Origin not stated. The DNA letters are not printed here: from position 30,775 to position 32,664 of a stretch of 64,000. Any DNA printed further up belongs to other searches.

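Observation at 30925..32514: Hydrogenase-type large subunit with all four [NiFe] cysteine ligands replaced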

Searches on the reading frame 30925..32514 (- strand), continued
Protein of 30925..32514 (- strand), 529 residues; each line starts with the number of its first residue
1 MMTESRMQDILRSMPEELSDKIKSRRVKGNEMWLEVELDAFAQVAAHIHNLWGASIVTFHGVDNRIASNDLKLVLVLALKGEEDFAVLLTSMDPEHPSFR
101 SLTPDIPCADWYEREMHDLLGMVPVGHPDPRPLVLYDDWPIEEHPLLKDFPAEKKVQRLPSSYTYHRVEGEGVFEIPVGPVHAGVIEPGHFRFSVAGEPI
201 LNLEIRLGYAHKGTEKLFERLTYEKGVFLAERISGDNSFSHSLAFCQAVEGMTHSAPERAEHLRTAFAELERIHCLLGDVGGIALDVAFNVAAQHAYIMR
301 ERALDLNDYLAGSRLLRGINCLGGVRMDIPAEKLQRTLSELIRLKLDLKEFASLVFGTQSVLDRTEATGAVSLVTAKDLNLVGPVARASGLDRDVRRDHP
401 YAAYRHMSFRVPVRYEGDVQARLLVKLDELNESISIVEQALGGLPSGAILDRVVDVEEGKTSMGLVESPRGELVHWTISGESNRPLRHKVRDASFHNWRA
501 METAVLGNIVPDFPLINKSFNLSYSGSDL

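Call 7: find_homologous_proteins(query=window:30925-32514:-)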
Query window:30925-32514:- (529 aa): 7996 proteins with E <= 0.001 among 8000 candidates; the best 120 are listed.
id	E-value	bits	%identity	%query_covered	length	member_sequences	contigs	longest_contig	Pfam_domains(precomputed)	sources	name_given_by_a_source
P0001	0.0e+0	1198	100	100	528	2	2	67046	PF00329.26,PF00346.25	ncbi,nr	ncbi:MAG: NADH-quinone oxidoreductase subunit C [Methanomassiliicoccales archaeon]|nr:NADH-quinone o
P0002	0.0e+0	1038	86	100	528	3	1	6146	PF00329.26,PF00346.25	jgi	jgi:Ni,Fe-hydrogenase III large subunit/Ni,Fe-hydrogenase III component G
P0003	0.0e+0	1018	84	100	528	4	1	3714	PF00329.26,PF00346.25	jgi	jgi:Ni,Fe-hydrogenase III large subunit/Ni,Fe-hydrogenase III component G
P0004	9.3e-296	1000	83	100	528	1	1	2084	PF00329.26,PF00346.25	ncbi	-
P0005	3.7e-294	994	82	100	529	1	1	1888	PF00329.26,PF00346.25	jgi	jgi:Ni,Fe-hydrogenase III large subunit/Ni,Fe-hydrogenase III component G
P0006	2.5e-293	992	82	100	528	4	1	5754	PF00329.26,PF00346.25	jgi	jgi:Ni,Fe-hydrogenase III large subunit/Ni,Fe-hydrogenase III component G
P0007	1.9e-291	985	81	100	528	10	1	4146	PF00329.26,PF00346.25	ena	-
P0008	4.9e-288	974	80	100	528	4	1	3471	PF00329.26,PF00346.25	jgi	jgi:Ni,Fe-hydrogenase III large subunit/Ni,Fe-hydrogenase III component G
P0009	5.9e-284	961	79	100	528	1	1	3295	PF00329.26,PF00346.25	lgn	-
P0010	1.7e-269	913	76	100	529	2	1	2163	PF00329.26,PF00346.25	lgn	-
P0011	4.4e-258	875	73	99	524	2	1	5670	PF00329.26,PF00346.25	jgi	jgi:Ni,Fe-hydrogenase III large subunit/Ni,Fe-hydrogenase III component G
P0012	5.1e-241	819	68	100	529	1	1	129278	PF00329.26,PF00346.25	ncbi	ncbi:MAG: NADH-quinone oxidoreductase subunit C [Methanomassiliicoccales archaeon]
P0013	4.0e-235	800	66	100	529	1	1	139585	PF00374.25,PF00329.26,PF00346.25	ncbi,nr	ncbi:MAG: NADH-quinone oxidoreductase subunit C [Methanomassiliicoccales archaeon]|nr:NADH-quinone o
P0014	2.3e-230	784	65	100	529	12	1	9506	PF00374.25,PF00329.26,PF00346.25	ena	-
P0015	7.7e-230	782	64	100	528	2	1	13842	PF00374.25,PF00329.26,PF00346.25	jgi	-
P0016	1.7e-227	774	64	100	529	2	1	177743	PF00374.25,PF00329.26,PF00346.25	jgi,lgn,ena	-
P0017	1.2e-226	772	64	100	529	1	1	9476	PF00374.25,PF00329.26,PF00346.25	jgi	jgi:formate hydrogenlyase subunit 5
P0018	1.8e-226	771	64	100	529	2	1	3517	PF00329.26,PF00346.25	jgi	jgi:Ni,Fe-hydrogenase III large subunit/Ni,Fe-hydrogenase III component G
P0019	4.2e-220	750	80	78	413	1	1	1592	PF00329.26,PF00346.25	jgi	jgi:Ni,Fe-hydrogenase III large subunit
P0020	1.4e-219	748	62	100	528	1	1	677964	PF00374.25,PF00329.26,PF00346.25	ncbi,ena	-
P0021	6.7e-219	746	62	100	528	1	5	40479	PF00374.25,PF00329.26,PF00346.25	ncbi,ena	-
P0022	4.4e-217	740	61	100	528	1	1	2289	PF00329.26,PF00346.25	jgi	jgi:Ni,Fe-hydrogenase III large subunit/Ni,Fe-hydrogenase III component G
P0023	1.2e-214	732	63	100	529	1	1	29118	PF00329.26,PF00346.25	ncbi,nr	ncbi:MAG: NADH-quinone oxidoreductase subunit C [Methanomassiliicoccales archaeon]|nr:NADH-quinone o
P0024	9.8e-213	726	61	100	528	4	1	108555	PF00329.26,PF00346.25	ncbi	-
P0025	5.9e-210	717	68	74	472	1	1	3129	PF00329.26,PF00346.25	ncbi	-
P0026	1.5e-209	715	59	100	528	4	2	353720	PF00374.25,PF00329.26,PF00346.25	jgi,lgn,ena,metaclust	metaclust:\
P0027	1.9e-209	715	60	99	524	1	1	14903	PF00329.26,PF00346.25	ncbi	-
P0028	9.6e-199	680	57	100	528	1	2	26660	PF00374.25,PF00329.26,PF00346.25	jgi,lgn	jgi:Ni,Fe-hydrogenase III large subunit/Ni,Fe-hydrogenase III component G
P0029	4.1e-198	677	59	96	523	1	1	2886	PF00374.25,PF00329.26,PF00346.25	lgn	-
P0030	1.9e-197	675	58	100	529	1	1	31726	PF00374.25,PF00329.26,PF00346.25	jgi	jgi:Ni,Fe-hydrogenase III large subunit/Ni,Fe-hydrogenase III component G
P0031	9.4e-196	670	57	100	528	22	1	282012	PF00374.25,PF00329.26,PF00346.25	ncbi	-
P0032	1.5e-195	669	57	100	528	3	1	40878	PF00374.25,PF00329.26,PF00346.25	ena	-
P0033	1.8e-194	665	55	100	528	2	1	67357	PF00374.25,PF00329.26,PF00346.25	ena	-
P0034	4.7e-194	664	57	100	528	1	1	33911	PF00329.26,PF00346.25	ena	-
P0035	1.0e-193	663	56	100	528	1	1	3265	PF00374.25,PF00329.26,PF00346.25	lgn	-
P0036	2.2e-193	662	56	100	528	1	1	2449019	PF00374.25,PF00329.26,PF00346.25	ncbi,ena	-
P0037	6.5e-193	660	57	100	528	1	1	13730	PF00374.25,PF00329.26,PF00346.25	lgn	-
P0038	7.1e-193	660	58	95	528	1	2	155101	PF00374.25,PF00329.26,PF00346.25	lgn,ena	-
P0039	1.5e-191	656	56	100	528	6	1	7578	PF00374.25,PF00329.26,PF00346.25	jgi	jgi:Ni,Fe-hydrogenase III large subunit/Ni,Fe-hydrogenase III component G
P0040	1.9e-191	655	60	95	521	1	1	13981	PF00374.25,PF00329.26,PF00346.25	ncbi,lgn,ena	-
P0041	7.4e-191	653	56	100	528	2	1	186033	PF00374.25,PF00329.26,PF00346.25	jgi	jgi:Ni,Fe-hydrogenase III large subunit/Ni,Fe-hydrogenase III component G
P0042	4.0e-190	651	55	100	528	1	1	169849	PF00329.26,PF00346.25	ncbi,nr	ncbi:MAG: NADH-quinone oxidoreductase subunit C [Methanomassiliicoccus sp.]|nr:NADH-quinone oxidored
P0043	4.4e-190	651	57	99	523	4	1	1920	PF00374.25,PF00329.26,PF00346.25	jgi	jgi:Ni,Fe-hydrogenase III large subunit/Ni,Fe-hydrogenase III component G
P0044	1.1e-189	650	56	100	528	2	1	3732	PF00374.25,PF00329.26,PF00346.25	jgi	jgi:Ni,Fe-hydrogenase III large subunit/Ni,Fe-hydrogenase III component G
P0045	1.6e-189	649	57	100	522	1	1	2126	PF00374.25,PF00329.26,PF00346.25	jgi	jgi:Ni,Fe-hydrogenase III large subunit/Ni,Fe-hydrogenase III component G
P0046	5.4e-189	647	55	100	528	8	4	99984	PF00374.25,PF00329.26,PF00346.25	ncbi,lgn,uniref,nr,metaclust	ncbi:hydrogenase large subunit [Methanomassiliicoccus luminyensis]|uniref:hydrogenase large subunit 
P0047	1.3e-188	646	57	96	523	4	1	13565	PF00374.25,PF00329.26,PF00346.25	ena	-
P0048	1.6e-188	646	55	100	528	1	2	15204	PF00329.26,PF00346.25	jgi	jgi:Ni,Fe-hydrogenase III large subunit/Ni,Fe-hydrogenase III component G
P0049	2.4e-188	645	56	100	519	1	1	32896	PF00374.25,PF00329.26,PF00346.25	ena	-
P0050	7.4e-188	644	56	99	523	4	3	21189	PF00374.25,PF00329.26,PF00346.25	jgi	jgi:Ni,Fe-hydrogenase III large subunit/Ni,Fe-hydrogenase III component G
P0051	2.8e-187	642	57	99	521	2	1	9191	PF00374.25,PF00329.26,PF00346.25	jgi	jgi:Ni,Fe-hydrogenase III large subunit/Ni,Fe-hydrogenase III component G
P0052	3.3e-187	641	56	98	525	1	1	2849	PF00329.26,PF00346.25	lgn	-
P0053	5.3e-187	641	55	98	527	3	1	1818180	PF00329.26,PF00346.25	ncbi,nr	ncbi:MAG: NADH-quinone oxidoreductase subunit C [Methanomassiliicoccales archaeon]|nr:MAG: NADH-quin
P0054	3.6e-186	638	58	99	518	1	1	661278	PF00374.25,PF00329.26,PF00346.25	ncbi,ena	-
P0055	5.4e-186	637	56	98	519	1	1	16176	PF00374.25,PF00329.26,PF00346.25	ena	-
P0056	7.1e-186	637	54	100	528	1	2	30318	PF00329.26,PF00346.25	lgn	-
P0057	1.6e-185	636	56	100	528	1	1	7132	PF00329.26,PF00346.25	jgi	jgi:Ni,Fe-hydrogenase III large subunit/Ni,Fe-hydrogenase III component G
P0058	2.3e-185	635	54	99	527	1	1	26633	PF00329.26,PF00346.25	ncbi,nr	ncbi:MAG: NADH-quinone oxidoreductase subunit C [Euryarchaeota archaeon]|nr:NADH-quinone oxidoreduct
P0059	3.3e-185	635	53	100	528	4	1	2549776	PF00374.25,PF00329.26,PF00346.25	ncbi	-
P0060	1.4e-184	633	53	100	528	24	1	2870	PF00374.25,PF00329.26,PF00346.25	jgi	jgi:Ni,Fe-hydrogenase III large subunit/Ni,Fe-hydrogenase III component G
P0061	1.8e-184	632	57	98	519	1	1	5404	PF00329.26,PF00346.25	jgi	jgi:Ni,Fe-hydrogenase III large subunit/Ni,Fe-hydrogenase III component G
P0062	2.1e-184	632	53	100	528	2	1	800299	PF00374.25,PF00329.26,PF00346.25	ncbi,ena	-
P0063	2.6e-184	632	54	100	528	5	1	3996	PF00374.25,PF00329.26,PF00346.25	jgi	jgi:Ni,Fe-hydrogenase III large subunit/Ni,Fe-hydrogenase III component G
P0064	3.9e-184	631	55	99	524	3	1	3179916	PF00374.25,PF00329.26,PF00346.25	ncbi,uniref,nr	ncbi:hydrogenase large subunit [Methanocella arvoryzae]|uniref:Hydrogenase, large subunit-like prote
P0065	4.2e-184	631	56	100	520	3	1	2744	PF00374.25,PF00329.26,PF00346.25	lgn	-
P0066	5.7e-184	631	57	98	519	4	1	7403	PF00374.25,PF00329.26,PF00346.25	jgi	jgi:Ni,Fe-hydrogenase III large subunit/Ni,Fe-hydrogenase III component G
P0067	6.5e-184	631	55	99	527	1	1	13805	PF00374.25,PF00329.26,PF00346.25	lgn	-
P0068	8.7e-184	630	56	100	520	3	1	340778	PF00374.25,PF00329.26,PF00346.25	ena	-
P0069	1.2e-183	630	53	100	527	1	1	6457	PF00329.26,PF00346.25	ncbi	ncbi:MAG: NADH-quinone oxidoreductase subunit C, partial [Methanomassiliicoccales archaeon]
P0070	1.4e-183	630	54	100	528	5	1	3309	PF00329.26,PF00346.25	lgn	-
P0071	1.6e-183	629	53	100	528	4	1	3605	PF00329.26,PF00346.25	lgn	-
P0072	1.8e-183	629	53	100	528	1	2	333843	PF00374.25,PF00329.26,PF00346.25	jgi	jgi:Ni,Fe-hydrogenase III large subunit/Ni,Fe-hydrogenase III component G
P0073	3.5e-183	628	57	99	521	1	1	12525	PF00374.25,PF00329.26,PF00346.25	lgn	-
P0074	4.0e-183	628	56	95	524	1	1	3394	PF00374.25,PF00329.26,PF00346.25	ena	-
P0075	6.0e-183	627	53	100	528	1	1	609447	PF00329.26,PF00346.25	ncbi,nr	ncbi:MAG: NADH-quinone oxidoreductase subunit C [Methanomassiliicoccus sp.]|nr:NADH-quinone oxidored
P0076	9.7e-183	627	64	83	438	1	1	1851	PF00329.26,PF00346.25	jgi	-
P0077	1.2e-182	626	55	100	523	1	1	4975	PF00374.25,PF00329.26,PF00346.25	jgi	jgi:Ni,Fe-hydrogenase III large subunit/Ni,Fe-hydrogenase III component G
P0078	1.8e-182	626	53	100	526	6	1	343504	PF00374.25,PF00329.26,PF00346.25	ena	-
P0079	4.5e-182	625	53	99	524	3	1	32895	PF00374.25,PF00329.26,PF00346.25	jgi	-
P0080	1.4e-181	623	53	100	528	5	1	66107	PF00374.25,PF00329.26,PF00346.25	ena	-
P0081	1.8e-181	623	56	98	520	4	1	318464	PF00374.25,PF00329.26,PF00346.25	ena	-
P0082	1.9e-181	622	55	98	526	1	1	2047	PF00329.26,PF00346.25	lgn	-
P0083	2.3e-181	622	54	100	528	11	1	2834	PF00329.26,PF00346.25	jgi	jgi:Ni,Fe-hydrogenase III large subunit/Ni,Fe-hydrogenase III component G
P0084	2.4e-181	622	55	99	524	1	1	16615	PF00374.25,PF00329.26,PF00346.25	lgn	-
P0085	6.1e-181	621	53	100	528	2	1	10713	PF00374.25,PF00329.26,PF00346.25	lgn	-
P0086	7.0e-181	621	55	100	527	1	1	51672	PF00329.26,PF00346.25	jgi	jgi:Ni,Fe-hydrogenase III large subunit/Ni,Fe-hydrogenase III component G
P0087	1.3e-180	620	52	100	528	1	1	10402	PF00329.26,PF00346.25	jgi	-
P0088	1.8e-180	619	53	100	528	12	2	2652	PF00374.25,PF00329.26,PF00346.25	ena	-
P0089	6.2e-180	617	59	90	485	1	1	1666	PF00374.25,PF00329.26,PF00346.25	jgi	jgi:Ni,Fe-hydrogenase III large subunit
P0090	6.3e-180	617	54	100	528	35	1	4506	PF00329.26,PF00346.25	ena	-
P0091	1.3e-179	616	53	100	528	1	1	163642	PF00329.26,PF00346.25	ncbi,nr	ncbi:MAG: F(420)H(2) dehydrogenase subunit D [Methanomassiliicoccales archaeon PtaU1.Bin124]|nr:MAG:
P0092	1.6e-179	616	53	100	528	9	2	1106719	PF00374.25,PF00329.26,PF00346.25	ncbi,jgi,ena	-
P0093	2.5e-179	615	55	95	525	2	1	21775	PF00374.25,PF00329.26,PF00346.25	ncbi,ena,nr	ncbi:MAG TPA: NADH-quinone oxidoreductase subunit C [Methanocella sp.]|nr:NADH-quinone oxidoreductas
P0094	7.8e-179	614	53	100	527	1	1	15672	PF00374.25,PF00329.26,PF00346.25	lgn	-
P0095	1.2e-178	613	56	92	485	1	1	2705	PF00374.25,PF00329.26,PF00346.25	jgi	jgi:Ni,Fe-hydrogenase III large subunit/Ni,Fe-hydrogenase III component G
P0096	3.9e-177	608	55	97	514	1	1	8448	PF00374.25,PF00329.26,PF00346.25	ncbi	-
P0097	4.4e-177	608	53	100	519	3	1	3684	PF00329.26,PF00346.25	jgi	-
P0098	5.3e-176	604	53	98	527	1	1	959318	PF00374.25,PF00329.26,PF00346.25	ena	-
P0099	7.7e-176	604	52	99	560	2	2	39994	PF00374.25,PF00329.26,PF00346.25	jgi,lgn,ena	-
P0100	1.2e-174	600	53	99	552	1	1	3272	PF00374.25,PF00329.26,PF00346.25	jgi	jgi:Ni,Fe-hydrogenase III large subunit/Ni,Fe-hydrogenase III component G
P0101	2.2e-173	596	54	99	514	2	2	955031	PF00374.25,PF00329.26,PF00346.25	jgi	-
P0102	5.0e-173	595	54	95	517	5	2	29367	PF00374.25,PF00329.26,PF00346.25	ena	-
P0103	2.1e-172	593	54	95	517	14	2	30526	PF00374.25,PF00329.26,PF00346.25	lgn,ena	-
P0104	3.8e-172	592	52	99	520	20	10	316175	PF00374.25,PF00329.26,PF00346.25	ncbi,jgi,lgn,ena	jgi:Ni,Fe-hydrogenase III large subunit/Ni,Fe-hydrogenase III component G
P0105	7.7e-172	591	53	99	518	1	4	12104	PF00374.25,PF00329.26,PF00346.25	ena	-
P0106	3.4e-171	589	51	99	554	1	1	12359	PF00374.25,PF00329.26,PF00346.25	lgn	-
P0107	6.9e-171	588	52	99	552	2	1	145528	PF00374.25,PF00329.26,PF00346.25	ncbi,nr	ncbi:MAG TPA: NADH-quinone oxidoreductase subunit C [Candidatus Lokiarchaeia archaeon]|nr:NADH-quino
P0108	8.9e-169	581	54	95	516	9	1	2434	PF00374.25,PF00329.26,PF00346.25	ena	-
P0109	1.8e-168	580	51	99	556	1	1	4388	PF00374.25,PF00329.26,PF00346.25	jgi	jgi:Ni,Fe-hydrogenase III large subunit/Ni,Fe-hydrogenase III component G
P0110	4.8e-166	572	52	95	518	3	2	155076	PF00374.25,PF00329.26,PF00346.25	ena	-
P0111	2.3e-165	569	50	99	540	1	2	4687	PF00374.25,PF00329.26,PF00346.25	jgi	jgi:Ni,Fe-hydrogenase III large subunit/Ni,Fe-hydrogenase III component G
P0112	7.9e-164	564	51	98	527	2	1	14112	PF00374.25,PF00329.26,PF00346.25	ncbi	-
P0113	1.8e-163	563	50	99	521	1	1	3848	PF00374.25,PF00329.26,PF00346.25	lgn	-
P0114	2.2e-163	563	51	99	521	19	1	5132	PF00374.25,PF00329.26,PF00346.25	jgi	-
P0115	2.5e-163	563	50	97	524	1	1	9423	PF00374.25,PF00329.26,PF00346.25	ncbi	-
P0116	2.9e-163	562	51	99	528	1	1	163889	PF00374.25,PF00329.26,PF00346.25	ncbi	-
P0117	4.0e-162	559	50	99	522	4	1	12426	PF00374.25,PF00329.26,PF00346.25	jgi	jgi:Ni,Fe-hydrogenase III large subunit/Ni,Fe-hydrogenase III component G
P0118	7.4e-162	558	59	82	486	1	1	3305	PF00374.25,PF00329.26,PF00346.25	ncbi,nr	ncbi:MAG: NADH-quinone oxidoreductase subunit C [Methanomassiliicoccales archaeon]|nr:NADH-quinone o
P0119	1.1e-161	557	50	99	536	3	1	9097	PF00374.25,PF00329.26,PF00346.25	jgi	-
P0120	1.4e-161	557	50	99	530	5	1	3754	PF00374.25,PF00329.26,PF00346.25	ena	-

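Call 8: find_related_loci(query=window:30925-32514:-, collection=genome_contigs, flank=10000)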
Query window:30925-32514:- (529 aa) in genome_contigs; peptide patterns used: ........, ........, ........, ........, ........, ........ (x = any residue, [..] = any of these).
37 stretches matched a pattern; 26 encode a relative of the query (tblastn E <= 1e-3); 26 distinct loci.
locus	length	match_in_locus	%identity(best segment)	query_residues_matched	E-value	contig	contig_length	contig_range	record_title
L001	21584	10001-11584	81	2-529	0e+0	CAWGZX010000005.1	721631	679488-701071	MAG: Methanomassiliicoccaceae archaeon isolate MFD02979.bin.1.52 genome assembly, contig: contig_38548, whole genome sho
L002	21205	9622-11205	64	2-529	0e+0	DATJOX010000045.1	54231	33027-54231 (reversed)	MAG TPA_asm: Methanomassiliicoccales archaeon isolate SMAG_U14898 k141_4481946, whole genome shotgun sequence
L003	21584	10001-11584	62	2-529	0e+0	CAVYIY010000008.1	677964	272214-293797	MAG: Methanomassiliicoccaceae archaeon isolate MFD01299.bin.2.50 genome assembly, contig: contig_49686, whole genome sho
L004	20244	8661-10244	62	2-529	0e+0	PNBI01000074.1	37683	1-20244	MAG: Methanomassiliicoccaceae archaeon isolate fen_33 73.20110800_E3D.115_contig_5838, whole genome shotgun sequence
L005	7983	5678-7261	60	2-529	0e+0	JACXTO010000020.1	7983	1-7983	MAG: Methanomassiliicoccaceae archaeon isolate bin_47_IMCAS k117_682338, whole genome shotgun sequence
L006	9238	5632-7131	60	27-529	0e+0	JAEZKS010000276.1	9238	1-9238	MAG: Methanobacteriota archaeon isolate OH_CDB_39 k127_2346975, whole genome shotgun sequence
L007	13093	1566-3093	61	2-529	0e+0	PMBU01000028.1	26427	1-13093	MAG: Methanomassiliicoccaceae archaeon isolate fen_65 73.20120700_E3M.288_contig_89589, whole genome shotgun sequence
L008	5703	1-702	74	296-529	4e-111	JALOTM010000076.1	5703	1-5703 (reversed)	MAG: Methanomassiliicoccales archaeon isolate Prado233 scaffold_34300, whole genome shotgun sequence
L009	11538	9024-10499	32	33-522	7e-66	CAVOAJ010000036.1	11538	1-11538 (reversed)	MAG: Dehalococcoidia bacterium isolate CBN3_323.8 genome assembly, contig: Ga0302135_10002265, whole genome shotgun sequ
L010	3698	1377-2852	32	33-522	9e-65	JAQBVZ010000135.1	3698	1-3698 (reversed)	MAG: Chloroflexota bacterium isolate casp150-mb.211 NODE_57968_length_3698_cov_0.053904, whole genome shotgun sequence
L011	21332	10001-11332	33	87-522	9e-56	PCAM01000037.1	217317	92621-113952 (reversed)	MAG: Chloroflexota bacterium isolate NP132 MHASMcontig_370390, whole genome shotgun sequence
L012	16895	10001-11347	31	87-522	2e-54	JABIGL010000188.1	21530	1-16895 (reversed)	MAG: Chloroflexi bacterium isolate SI053_bin43 k141_1266617, whole genome shotgun sequence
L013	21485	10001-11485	31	45-522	1e-53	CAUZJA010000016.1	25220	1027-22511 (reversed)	MAG: Dehalococcoidia bacterium isolate CB21_323.2 genome assembly, contig: Ga0302123_10000714, whole genome shotgun sequ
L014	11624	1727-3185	32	63-522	2e-48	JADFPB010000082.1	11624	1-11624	MAG: Chloroflexota bacterium isolate B70T1L10 B70T1L10_NODE8977, whole genome shotgun sequence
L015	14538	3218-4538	31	97-522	5e-49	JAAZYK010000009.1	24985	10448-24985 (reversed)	MAG: Dehalococcoidia bacterium isolate bin53p NODE_9_length_24985_cov_4.718171, whole genome shotgun sequence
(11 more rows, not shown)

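Call 23: search_protein_families(library=ncbifam, proteins=[window:30925-32514:-])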
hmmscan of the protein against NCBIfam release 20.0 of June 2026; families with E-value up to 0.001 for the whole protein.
window:30925-32514:- (529 aa): 20 families
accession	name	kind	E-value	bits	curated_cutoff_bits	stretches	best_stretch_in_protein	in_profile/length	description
NF004739.1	PRK06075.1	equivalog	4.4e-69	233.1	360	2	175-451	2-279/384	NADH-quinone oxidoreductase subunit D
NF009808.0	PRK13292.1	equivalog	2.1e-60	204.5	1156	1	88-449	313-684/791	NADH-quinone oxidoreductase subunit B/C/D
TIGR01962.1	NuoD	equivalog_domain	6.4e-59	199.8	459.35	2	178-451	7-281/386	NADH dehydrogenase (quinone) subunit D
NF040602.1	F420_dehyd_FpoD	exception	4.4e-58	197.1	600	1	176-526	10-369/372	F420H2 dehydrogenase subunit FpoD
NF008974.0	PRK12322.1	equivalog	2.2e-57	194.7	522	1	176-513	9-350/366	NADH-quinone oxidoreductase subunit D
NF008728.0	PRK11742.1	equivalog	1e-48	166.1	840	1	77-449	102-491/598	NADH-quinone oxidoreductase subunit C/D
NF005649.0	PRK07415.1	equivalog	5.9e-32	111.2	583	1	178-449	15-288/394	NAD(P)H-quinone oxidoreductase subunit H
TIGR01961.1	NuoC_fam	subfamily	4.2e-13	49.9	122.45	1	54-153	25-121/122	NADH (or F420H2) dehydrogenase, subunit C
NF004733.0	PRK06074.1-5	equivalog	1.1e-12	48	225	1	4-152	3-151/203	NADH-quinone oxidoreductase subunit C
NF004730.0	PRK06074.1-1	equivalog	8.3e-11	42.1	193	1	5-156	3-162/200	NADH-quinone oxidoreductase subunit C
NF040611.1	F420_dehyd_FpoC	exception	1.8e-09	37.7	220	1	8-150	4-146/158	F420H2 dehydrogenase subunit FpoC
NF005856.0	PRK07785.1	equivalog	4.1e-09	36.6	224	1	7-151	77-223/246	NADH-quinone oxidoreductase subunit C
NF006304.0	PRK08491.1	equivalog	7.1e-09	35.6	228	1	17-152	42-176/263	NADH-quinone oxidoreductase subunit C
NF004737.0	PRK06074.2-4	equivalog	1.1e-08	35.2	144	1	82-154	58-128/150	NADH-quinone oxidoreductase subunit C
NF005832.0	PRK07735.1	equivalog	1.5e-08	34.4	431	1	91-150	366-423/430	NADH-quinone oxidoreductase subunit C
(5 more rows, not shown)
